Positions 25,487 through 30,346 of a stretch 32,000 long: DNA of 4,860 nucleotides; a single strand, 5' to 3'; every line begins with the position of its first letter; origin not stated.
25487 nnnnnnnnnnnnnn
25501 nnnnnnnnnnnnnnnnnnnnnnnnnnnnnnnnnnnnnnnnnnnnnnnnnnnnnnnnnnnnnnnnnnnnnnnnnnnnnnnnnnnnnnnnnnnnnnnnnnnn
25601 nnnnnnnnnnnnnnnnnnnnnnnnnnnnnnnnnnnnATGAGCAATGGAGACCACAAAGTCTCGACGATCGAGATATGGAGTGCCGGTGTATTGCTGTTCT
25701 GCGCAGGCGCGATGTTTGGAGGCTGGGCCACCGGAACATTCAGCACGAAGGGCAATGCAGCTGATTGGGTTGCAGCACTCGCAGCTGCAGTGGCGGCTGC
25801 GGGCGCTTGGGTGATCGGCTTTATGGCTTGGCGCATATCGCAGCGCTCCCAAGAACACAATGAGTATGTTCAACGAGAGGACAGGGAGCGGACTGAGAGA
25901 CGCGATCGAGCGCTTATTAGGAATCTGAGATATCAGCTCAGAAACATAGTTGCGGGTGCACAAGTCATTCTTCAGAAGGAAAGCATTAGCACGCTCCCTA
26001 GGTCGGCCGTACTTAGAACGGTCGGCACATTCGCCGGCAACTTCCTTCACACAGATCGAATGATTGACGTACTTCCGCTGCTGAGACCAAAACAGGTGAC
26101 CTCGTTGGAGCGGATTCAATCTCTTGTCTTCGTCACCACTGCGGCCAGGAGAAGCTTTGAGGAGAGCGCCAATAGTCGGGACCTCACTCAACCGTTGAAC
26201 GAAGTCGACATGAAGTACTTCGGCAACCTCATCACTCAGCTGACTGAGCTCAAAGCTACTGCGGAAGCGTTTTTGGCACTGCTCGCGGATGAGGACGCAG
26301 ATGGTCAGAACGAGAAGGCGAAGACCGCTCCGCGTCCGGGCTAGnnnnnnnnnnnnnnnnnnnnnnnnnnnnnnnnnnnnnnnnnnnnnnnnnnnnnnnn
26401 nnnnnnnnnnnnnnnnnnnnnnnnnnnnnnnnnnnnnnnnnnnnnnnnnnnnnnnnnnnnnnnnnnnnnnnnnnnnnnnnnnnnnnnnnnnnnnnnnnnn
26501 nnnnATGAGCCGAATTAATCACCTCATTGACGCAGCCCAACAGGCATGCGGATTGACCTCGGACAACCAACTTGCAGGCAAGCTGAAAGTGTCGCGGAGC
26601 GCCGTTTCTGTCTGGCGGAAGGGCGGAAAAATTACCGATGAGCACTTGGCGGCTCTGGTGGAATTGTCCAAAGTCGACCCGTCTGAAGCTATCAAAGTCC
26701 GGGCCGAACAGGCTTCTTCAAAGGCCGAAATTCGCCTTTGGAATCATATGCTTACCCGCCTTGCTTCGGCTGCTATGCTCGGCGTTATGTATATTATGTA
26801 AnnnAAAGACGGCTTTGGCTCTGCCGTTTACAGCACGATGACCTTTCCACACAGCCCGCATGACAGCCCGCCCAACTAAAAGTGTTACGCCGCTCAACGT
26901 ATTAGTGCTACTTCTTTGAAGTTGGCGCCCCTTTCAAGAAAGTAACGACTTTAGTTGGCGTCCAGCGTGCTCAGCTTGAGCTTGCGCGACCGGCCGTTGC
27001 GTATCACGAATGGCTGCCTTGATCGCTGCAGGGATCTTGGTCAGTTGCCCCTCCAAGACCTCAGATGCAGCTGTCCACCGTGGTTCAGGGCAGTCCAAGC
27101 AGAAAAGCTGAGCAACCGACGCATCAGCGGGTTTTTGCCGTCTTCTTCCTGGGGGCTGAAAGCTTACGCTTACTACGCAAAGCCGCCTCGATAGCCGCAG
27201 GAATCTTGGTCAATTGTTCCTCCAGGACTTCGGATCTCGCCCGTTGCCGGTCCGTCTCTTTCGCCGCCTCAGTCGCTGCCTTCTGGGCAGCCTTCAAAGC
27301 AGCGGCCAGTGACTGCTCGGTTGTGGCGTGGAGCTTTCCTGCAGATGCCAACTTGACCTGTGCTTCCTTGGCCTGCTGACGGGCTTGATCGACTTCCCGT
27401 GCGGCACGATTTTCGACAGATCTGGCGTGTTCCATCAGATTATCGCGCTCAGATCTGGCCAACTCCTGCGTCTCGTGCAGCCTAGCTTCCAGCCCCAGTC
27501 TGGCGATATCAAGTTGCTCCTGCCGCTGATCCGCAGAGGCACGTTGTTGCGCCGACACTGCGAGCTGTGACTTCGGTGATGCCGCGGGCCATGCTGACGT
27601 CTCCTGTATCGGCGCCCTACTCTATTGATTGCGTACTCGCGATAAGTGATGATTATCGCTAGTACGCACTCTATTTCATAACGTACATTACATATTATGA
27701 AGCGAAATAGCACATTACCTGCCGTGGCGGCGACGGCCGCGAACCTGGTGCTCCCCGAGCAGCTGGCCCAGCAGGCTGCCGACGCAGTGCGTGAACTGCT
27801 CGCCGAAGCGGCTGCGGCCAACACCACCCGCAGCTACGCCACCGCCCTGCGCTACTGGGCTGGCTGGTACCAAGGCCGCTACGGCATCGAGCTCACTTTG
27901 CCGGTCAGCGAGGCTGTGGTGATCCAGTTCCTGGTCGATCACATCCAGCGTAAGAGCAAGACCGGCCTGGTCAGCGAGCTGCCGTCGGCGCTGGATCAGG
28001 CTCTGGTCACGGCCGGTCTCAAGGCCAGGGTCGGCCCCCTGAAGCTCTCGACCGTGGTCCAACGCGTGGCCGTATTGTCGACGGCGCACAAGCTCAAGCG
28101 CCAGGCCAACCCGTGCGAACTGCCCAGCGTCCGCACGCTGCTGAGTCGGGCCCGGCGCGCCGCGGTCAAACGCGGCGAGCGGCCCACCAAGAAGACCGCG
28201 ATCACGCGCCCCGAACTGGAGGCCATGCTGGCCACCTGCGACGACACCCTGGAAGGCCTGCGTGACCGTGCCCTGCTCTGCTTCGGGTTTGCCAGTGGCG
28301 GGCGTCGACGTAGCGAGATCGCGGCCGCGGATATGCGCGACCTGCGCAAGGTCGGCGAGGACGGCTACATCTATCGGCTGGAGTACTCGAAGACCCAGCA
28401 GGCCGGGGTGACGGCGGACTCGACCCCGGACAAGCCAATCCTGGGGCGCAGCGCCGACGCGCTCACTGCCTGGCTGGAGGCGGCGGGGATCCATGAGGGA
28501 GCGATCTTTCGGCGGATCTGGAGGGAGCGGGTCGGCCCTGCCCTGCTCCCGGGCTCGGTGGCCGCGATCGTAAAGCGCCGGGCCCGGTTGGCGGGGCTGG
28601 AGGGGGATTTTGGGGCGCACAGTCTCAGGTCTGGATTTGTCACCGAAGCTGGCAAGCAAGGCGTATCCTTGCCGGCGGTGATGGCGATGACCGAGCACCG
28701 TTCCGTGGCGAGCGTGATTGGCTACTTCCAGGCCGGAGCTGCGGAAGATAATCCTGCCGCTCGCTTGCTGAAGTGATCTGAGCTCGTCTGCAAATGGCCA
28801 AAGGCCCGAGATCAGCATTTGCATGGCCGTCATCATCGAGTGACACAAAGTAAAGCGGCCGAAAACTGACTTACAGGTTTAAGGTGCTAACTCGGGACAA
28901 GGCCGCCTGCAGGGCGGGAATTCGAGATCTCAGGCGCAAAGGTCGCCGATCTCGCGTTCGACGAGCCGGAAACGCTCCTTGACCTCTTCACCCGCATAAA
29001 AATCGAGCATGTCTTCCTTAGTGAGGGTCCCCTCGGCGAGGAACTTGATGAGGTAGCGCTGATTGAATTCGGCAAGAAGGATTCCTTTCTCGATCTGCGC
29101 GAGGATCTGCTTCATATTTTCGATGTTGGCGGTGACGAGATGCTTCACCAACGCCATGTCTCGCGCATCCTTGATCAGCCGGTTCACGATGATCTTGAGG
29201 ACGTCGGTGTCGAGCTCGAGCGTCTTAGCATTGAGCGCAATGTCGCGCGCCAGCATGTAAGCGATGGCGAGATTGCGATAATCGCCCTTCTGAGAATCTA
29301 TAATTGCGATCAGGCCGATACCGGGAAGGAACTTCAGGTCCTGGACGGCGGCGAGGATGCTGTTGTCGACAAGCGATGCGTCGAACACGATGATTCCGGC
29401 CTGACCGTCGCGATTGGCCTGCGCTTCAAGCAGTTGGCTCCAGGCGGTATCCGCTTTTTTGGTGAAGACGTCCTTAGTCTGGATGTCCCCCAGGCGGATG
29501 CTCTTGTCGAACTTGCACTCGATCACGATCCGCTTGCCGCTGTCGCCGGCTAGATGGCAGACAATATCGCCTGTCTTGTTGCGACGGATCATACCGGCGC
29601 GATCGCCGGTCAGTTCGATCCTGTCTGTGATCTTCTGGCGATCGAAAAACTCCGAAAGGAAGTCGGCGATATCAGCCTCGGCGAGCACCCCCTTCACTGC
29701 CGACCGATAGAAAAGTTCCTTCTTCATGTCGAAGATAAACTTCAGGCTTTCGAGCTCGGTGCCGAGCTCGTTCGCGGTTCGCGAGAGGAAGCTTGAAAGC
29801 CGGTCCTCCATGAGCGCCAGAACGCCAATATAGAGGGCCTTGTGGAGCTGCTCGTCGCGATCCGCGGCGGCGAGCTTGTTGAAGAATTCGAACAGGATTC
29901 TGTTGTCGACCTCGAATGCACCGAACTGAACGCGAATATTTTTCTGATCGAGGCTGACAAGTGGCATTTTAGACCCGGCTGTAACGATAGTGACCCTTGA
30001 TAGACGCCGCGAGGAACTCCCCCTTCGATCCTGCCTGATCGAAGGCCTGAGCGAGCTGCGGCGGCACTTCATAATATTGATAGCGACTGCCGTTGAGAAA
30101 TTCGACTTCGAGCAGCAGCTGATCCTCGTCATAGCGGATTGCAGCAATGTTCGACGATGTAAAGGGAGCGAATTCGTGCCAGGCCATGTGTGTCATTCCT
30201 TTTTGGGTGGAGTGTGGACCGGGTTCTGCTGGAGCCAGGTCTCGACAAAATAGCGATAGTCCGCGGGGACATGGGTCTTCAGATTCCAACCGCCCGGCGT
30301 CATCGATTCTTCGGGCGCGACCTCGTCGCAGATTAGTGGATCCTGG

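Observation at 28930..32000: HerA-family ATPase translationally coupled to a KTSC-domain protein and a PD-(D/E)xK nuclease-like protein: candidate uncharacterised defence operon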

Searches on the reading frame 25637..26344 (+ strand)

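Call 4: search_protein_families(library=pfam, proteins=[window:25637-26344:+], max_evalue=0.01)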
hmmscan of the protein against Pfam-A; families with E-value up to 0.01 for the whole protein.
window:25637-26344:+ (235 aa): 1 family
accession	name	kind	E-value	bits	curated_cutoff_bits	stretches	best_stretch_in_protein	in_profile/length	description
PF09335.16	VTT_dom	-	0.0076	17.2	33.9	0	18-93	5-66/123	VTT domain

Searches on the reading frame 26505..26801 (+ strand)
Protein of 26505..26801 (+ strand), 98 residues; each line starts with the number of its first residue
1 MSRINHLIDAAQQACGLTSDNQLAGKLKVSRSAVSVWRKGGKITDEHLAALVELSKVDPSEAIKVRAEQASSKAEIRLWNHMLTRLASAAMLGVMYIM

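Call 4: search_protein_families(library=pfam, proteins=[window:26505-26801:+], max_evalue=0.01)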
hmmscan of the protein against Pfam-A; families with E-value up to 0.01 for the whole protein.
window:26505-26801:+ (98 aa): 3 families
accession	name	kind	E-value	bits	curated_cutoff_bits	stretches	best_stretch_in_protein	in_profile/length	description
PF01381.28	HTH_3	-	0.00055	20.4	23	1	15-60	8-53/55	Helix-turn-helix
PF07022.19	Phage_CI_repr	-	0.00059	20.6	22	1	9-52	4-47/65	Bacteriophage CI repressor helix-turn-helix domain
PF12472.13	DUF3693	-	0.0006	19.8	21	1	62-91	1-30/60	Phage related protein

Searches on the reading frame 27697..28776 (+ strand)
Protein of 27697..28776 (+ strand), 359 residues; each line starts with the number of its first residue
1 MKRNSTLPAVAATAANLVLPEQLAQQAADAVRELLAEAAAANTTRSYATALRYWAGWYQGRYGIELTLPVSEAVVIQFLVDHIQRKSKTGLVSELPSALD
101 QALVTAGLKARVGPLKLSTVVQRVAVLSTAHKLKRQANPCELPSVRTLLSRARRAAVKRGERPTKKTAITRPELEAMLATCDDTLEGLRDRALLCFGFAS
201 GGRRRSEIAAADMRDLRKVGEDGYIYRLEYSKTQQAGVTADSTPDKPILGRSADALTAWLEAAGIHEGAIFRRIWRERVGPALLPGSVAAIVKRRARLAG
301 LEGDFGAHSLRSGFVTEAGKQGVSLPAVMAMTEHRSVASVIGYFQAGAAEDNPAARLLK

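Call 4: search_protein_families(library=pfam, proteins=[window:27697-28776:+], max_evalue=0.01)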
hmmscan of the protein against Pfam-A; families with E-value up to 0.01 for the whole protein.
window:27697-28776:+ (359 aa): 1 family
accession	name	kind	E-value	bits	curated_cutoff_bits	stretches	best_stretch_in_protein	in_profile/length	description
PF00589.27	Phage_integrase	-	3.4e-12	46.9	27.1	1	169-346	3-168/172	Phage integrase family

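Call 5: search_protein_families(library=padloc, proteins=[window:27697-28776:+], max_evalue=0.1)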
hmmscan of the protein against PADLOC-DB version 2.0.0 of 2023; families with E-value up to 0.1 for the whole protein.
window:27697-28776:+ (359 aa): 0 families

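Call 6: search_protein_families(library=ncbifam, proteins=[window:27697-28776:+], max_evalue=0.1)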
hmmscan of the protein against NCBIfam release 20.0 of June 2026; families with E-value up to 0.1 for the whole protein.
window:27697-28776:+ (359 aa): 6 families
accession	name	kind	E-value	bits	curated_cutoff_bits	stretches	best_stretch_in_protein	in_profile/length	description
TIGR02224.1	recomb_XerC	equivalog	1.5e-08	34.4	335.15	1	169-343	107-274/295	tyrosine recombinase XerC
NF040815.2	recomb_XerA_Arch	equivalog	1.1e-06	28.5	220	1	251-343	163-251/263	site-specific tyrosine recombinase/integron integrase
NF001399.0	PRK00283.1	subfamily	1.6e-06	27.6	279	1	168-339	113-276/300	tyrosine recombinase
TIGR02225.1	recomb_XerD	equivalog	2.4e-06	27.1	329.6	1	168-338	103-266/290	site-specific tyrosine recombinase XerD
NF002331.0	PRK01287.1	subfamily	6e-06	25.5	371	1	155-216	128-189/365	site-specific tyrosine recombinase XerC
NF007370.0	PRK09870.1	subfamily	0.00096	18.8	221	1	164-344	8-177/200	tyrosine-type DNA invertase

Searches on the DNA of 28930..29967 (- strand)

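Call 34: search_dna_similar(query=L024:7900-11032:+, collection=ecoli_genomes, mode=distant, max_rows=10)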
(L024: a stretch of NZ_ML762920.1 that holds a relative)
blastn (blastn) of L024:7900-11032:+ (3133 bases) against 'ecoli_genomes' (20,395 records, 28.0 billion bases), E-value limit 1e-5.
No match.

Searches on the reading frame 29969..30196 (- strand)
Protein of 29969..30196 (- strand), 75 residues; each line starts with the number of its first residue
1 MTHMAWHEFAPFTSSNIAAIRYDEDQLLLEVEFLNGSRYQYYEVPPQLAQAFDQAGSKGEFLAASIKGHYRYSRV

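Call 4: search_protein_families(library=pfam, proteins=[window:29969-30196:-], max_evalue=0.01)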
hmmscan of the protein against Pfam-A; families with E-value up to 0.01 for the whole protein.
window:29969-30196:- (75 aa): 1 family
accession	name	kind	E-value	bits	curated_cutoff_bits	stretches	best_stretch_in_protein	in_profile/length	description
PF13619.11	KTSC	-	5e-22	77.8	25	1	13-70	1-58/58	KTSC domain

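Call 5: search_protein_families(library=padloc, proteins=[window:29969-30196:-], max_evalue=0.1)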
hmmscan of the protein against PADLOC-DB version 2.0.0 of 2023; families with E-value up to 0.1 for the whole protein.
window:29969-30196:- (75 aa): 0 families

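Call 6: search_protein_families(library=ncbifam, proteins=[window:29969-30196:-], max_evalue=0.1)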
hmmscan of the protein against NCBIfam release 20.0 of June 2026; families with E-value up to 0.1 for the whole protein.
window:29969-30196:- (75 aa): 0 families

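Call 40: search_protein_families(library=phrogs, proteins=[window:29969-30196:-], max_evalue=1)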
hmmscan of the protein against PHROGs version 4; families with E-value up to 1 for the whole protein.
window:29969-30196:- (75 aa): 4 families
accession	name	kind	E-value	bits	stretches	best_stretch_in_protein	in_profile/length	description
phrog_3292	-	unknown function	5.6e-14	53.1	1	10-74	111-175/436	-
phrog_8113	-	unknown function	2.7e-10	41.7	1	8-75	13-80/144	-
phrog_7365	-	unknown function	0.0075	16.9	1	7-44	5-42/79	-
phrog_4357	-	unknown function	0.032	15.3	1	6-67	5-69/81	-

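Call 52: search_solved_structures(query=window:29969-30196:-, max_evalue=1)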
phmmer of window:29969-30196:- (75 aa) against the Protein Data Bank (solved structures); distinct sequences matched with E-value up to 1: 3.
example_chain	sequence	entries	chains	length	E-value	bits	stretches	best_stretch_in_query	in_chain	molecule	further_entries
8wiv_A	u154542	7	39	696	2.7e-11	46.4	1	12-75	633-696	Helicase HerA central domain-containing protein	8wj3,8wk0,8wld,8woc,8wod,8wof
4rgi_A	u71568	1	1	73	1.9e-09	40.6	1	10-71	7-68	Uncharacterized protein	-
7x8c_A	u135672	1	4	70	2.2e-06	30.9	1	13-72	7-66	KTSC domain-containing protein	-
